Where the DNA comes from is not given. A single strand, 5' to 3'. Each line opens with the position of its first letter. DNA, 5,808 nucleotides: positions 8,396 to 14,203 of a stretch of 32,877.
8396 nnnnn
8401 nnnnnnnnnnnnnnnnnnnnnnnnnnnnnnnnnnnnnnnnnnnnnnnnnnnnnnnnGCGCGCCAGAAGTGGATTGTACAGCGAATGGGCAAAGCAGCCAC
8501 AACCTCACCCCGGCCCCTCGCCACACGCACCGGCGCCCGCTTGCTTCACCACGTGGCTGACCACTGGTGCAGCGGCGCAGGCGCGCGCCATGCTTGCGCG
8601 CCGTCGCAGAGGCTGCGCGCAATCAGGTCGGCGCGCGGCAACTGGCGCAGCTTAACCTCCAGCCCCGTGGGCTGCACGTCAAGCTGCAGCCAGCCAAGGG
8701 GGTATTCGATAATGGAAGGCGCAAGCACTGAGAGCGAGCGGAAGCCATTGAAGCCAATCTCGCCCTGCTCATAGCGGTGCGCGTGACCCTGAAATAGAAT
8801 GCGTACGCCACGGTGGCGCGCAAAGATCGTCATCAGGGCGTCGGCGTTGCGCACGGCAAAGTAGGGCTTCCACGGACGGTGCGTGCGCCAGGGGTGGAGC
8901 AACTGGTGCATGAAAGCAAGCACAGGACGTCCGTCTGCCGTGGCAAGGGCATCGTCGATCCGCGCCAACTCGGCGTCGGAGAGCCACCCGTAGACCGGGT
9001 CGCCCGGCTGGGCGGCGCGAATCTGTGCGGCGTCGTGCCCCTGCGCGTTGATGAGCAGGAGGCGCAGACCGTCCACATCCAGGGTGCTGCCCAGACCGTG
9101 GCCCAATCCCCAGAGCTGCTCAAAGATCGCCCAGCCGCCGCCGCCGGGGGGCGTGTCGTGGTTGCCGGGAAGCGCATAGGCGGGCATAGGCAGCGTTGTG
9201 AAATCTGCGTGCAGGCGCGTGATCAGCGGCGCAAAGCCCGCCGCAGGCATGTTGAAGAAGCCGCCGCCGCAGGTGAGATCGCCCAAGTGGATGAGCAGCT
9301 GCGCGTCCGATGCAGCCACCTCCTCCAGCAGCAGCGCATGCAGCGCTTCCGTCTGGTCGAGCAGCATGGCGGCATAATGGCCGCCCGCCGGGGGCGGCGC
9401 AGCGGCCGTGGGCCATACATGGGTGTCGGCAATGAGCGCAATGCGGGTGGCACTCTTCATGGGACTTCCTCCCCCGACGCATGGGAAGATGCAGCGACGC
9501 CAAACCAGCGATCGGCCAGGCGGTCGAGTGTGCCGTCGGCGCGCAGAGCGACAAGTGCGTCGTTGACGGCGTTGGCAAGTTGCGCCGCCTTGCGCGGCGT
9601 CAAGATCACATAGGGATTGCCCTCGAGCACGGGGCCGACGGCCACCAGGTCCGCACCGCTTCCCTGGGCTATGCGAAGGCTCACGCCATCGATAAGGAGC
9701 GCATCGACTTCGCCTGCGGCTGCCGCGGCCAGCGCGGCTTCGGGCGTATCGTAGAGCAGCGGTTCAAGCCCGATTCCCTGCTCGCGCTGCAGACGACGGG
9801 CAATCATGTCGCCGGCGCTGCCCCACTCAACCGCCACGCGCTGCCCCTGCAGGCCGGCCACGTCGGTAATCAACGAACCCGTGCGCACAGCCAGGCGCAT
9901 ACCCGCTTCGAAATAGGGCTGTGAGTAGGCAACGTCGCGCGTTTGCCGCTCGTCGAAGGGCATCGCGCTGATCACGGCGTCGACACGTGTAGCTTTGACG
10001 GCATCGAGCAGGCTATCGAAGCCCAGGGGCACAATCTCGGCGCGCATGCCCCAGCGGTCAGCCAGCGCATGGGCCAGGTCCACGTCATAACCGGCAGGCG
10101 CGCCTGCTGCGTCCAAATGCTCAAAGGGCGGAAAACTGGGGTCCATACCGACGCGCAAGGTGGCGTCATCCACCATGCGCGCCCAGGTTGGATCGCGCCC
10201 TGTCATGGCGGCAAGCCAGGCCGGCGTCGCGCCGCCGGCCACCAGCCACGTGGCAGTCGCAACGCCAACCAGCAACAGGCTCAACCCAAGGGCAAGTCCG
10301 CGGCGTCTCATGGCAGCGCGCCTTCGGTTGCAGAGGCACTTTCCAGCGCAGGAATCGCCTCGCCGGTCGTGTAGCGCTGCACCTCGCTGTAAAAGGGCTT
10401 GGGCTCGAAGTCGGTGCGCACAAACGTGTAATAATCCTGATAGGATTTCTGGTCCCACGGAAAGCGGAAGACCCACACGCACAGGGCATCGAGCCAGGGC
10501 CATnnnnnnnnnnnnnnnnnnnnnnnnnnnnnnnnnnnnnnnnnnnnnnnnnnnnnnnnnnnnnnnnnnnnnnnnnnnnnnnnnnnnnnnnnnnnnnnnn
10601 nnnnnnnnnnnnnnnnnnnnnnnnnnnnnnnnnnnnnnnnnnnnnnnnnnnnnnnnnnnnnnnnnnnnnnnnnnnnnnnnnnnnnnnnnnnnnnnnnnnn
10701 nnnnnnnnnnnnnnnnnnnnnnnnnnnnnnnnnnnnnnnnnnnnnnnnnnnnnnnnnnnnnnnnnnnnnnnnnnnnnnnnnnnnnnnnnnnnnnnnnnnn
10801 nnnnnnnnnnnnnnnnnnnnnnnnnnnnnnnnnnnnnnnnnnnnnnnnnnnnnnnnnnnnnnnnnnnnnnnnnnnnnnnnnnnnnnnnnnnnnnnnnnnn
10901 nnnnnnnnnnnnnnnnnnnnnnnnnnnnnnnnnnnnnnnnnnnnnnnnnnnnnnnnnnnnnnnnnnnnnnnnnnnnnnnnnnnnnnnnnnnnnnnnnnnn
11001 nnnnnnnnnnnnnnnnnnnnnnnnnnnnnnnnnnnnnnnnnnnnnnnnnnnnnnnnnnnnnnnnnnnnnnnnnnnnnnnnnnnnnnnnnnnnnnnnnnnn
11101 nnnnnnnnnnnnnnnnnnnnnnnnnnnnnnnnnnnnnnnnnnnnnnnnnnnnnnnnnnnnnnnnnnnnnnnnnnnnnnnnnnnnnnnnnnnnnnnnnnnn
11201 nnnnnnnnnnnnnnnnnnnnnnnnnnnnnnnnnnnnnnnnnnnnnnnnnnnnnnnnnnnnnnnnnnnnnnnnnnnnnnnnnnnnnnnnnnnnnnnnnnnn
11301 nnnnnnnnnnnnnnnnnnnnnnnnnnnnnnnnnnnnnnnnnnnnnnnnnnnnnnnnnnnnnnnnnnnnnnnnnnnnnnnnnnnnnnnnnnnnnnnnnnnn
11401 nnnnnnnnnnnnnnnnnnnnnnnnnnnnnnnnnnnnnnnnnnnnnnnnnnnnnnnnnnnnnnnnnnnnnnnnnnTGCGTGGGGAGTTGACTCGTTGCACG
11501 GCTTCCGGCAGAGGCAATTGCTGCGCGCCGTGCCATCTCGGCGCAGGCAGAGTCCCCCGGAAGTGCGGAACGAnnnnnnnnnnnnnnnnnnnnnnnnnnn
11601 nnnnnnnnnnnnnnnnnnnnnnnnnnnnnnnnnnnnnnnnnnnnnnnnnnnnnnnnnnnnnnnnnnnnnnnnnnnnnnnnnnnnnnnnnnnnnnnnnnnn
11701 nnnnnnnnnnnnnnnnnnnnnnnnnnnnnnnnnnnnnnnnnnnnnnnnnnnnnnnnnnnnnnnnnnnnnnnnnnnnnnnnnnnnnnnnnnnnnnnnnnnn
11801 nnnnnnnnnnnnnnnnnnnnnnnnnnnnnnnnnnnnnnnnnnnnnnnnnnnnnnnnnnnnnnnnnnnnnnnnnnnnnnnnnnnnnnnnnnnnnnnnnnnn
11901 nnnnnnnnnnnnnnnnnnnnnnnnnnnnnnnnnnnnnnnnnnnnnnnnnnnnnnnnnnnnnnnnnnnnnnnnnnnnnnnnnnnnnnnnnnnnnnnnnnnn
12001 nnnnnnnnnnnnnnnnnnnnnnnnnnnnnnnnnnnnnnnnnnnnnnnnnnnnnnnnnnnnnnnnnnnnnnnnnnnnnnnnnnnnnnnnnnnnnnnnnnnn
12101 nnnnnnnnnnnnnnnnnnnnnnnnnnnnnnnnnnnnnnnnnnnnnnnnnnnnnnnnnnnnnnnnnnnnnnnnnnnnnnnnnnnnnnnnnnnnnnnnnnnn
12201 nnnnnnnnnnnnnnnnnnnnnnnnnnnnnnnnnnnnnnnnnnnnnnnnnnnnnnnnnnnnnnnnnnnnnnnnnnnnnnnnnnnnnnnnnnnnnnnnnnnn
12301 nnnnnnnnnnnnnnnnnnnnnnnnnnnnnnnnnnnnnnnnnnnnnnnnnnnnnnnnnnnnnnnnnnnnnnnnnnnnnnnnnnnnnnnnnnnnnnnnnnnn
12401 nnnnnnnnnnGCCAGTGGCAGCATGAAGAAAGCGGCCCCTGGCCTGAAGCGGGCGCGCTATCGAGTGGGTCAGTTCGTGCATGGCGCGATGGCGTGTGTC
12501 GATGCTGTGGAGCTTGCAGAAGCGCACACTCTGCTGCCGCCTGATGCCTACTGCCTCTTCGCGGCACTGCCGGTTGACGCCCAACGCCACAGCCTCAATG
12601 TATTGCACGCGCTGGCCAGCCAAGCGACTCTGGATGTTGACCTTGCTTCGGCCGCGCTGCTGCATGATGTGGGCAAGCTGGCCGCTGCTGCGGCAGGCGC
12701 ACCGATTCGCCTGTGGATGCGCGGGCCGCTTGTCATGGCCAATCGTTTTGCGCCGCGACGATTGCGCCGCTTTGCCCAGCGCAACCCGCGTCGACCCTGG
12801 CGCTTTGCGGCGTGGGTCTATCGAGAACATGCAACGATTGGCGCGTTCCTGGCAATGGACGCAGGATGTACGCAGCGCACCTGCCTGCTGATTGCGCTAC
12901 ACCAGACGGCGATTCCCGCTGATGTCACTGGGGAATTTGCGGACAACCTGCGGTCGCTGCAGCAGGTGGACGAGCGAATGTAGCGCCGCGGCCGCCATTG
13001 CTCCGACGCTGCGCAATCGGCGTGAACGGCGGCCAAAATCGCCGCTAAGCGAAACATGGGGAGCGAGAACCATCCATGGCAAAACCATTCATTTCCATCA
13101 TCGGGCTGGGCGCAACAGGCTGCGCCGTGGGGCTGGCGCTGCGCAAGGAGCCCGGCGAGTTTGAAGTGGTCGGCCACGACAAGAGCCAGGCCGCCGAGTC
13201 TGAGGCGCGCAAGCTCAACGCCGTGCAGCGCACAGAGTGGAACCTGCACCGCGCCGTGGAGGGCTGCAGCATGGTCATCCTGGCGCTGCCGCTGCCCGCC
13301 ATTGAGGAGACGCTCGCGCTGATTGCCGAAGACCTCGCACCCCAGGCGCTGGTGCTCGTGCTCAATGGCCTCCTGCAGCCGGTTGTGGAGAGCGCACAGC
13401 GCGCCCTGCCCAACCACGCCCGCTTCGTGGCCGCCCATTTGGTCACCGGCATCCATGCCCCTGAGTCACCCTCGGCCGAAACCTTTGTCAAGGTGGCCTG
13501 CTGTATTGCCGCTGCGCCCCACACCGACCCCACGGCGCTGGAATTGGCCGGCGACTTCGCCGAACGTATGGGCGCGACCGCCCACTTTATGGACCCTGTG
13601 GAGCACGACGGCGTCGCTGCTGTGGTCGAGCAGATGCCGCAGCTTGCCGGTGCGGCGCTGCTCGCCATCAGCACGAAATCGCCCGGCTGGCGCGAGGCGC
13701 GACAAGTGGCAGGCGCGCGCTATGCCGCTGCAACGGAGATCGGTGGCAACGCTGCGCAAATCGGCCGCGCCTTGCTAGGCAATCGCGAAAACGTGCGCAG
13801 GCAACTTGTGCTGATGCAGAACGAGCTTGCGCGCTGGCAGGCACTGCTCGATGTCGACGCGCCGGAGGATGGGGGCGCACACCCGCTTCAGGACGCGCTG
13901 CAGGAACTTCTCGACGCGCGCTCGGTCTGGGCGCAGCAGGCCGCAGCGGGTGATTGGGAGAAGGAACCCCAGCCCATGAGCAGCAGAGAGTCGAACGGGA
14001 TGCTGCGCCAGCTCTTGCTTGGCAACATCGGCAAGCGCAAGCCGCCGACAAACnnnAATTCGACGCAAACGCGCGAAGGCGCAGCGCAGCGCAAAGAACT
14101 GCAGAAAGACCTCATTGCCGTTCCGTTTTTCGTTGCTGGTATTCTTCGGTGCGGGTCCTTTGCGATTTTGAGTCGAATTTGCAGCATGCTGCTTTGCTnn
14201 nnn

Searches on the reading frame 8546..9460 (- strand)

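Call 89: search_protein_families(library=pfam, proteins=[window:8546-9460:-], max_evalue=0.0001)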
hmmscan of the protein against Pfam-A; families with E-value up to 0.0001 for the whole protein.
window:8546-9460:- (304 aa): 1 family
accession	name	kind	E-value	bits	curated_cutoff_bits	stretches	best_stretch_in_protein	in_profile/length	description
PF00149.33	Metallophos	-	1.2e-13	52.3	21.5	1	6-230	2-191/191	Calcineurin-like phosphoesterase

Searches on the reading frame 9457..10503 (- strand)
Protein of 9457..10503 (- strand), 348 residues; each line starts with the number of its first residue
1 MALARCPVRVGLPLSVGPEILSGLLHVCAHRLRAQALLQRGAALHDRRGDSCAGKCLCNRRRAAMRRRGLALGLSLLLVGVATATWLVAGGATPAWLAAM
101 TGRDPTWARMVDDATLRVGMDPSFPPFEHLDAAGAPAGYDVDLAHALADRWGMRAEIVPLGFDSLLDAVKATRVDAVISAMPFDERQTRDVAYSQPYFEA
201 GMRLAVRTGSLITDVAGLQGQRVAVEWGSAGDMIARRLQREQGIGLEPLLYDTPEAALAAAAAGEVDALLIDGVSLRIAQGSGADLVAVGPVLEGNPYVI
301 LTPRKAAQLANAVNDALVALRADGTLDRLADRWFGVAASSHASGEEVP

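Call 89: search_protein_families(library=pfam, proteins=[window:9457-10503:-], max_evalue=0.0001)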
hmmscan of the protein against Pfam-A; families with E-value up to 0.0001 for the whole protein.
window:9457-10503:- (348 aa): 1 family
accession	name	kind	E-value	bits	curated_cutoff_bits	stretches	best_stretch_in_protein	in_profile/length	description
PF00497.25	SBP_bac_3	-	5.1e-33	114.1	26.4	1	116-335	1-131/132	Bacterial extracellular solute-binding proteins, family 3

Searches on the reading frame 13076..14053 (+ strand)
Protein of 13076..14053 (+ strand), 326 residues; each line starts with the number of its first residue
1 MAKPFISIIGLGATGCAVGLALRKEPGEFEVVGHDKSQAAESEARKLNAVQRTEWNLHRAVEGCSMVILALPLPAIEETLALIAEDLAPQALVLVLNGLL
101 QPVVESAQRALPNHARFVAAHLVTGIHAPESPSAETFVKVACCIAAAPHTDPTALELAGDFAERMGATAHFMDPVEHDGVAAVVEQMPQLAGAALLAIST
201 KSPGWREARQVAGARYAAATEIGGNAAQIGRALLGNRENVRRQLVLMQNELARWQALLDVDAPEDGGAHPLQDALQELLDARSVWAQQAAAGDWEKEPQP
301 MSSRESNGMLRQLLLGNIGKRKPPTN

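Call 89: search_protein_families(library=pfam, proteins=[window:13076-14053:+], max_evalue=0.0001)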
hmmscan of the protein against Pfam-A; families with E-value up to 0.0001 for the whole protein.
window:13076-14053:+ (326 aa): 3 families
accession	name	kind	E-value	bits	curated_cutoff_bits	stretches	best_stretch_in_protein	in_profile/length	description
PF02153.23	PDH_N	-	4e-14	52.8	26.5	1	18-168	1-151/154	Prephenate dehydrogenase, nucleotide-binding domain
PF02558.23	ApbA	-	4.7e-06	26.7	22.2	1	6-117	1-118/150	Ketopantoate reductase PanE/ApbA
PF03807.23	F420_oxidored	-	5.6e-06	27.3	21.6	1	6-98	2-94/94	NADP oxidoreductase coenzyme F420-dependent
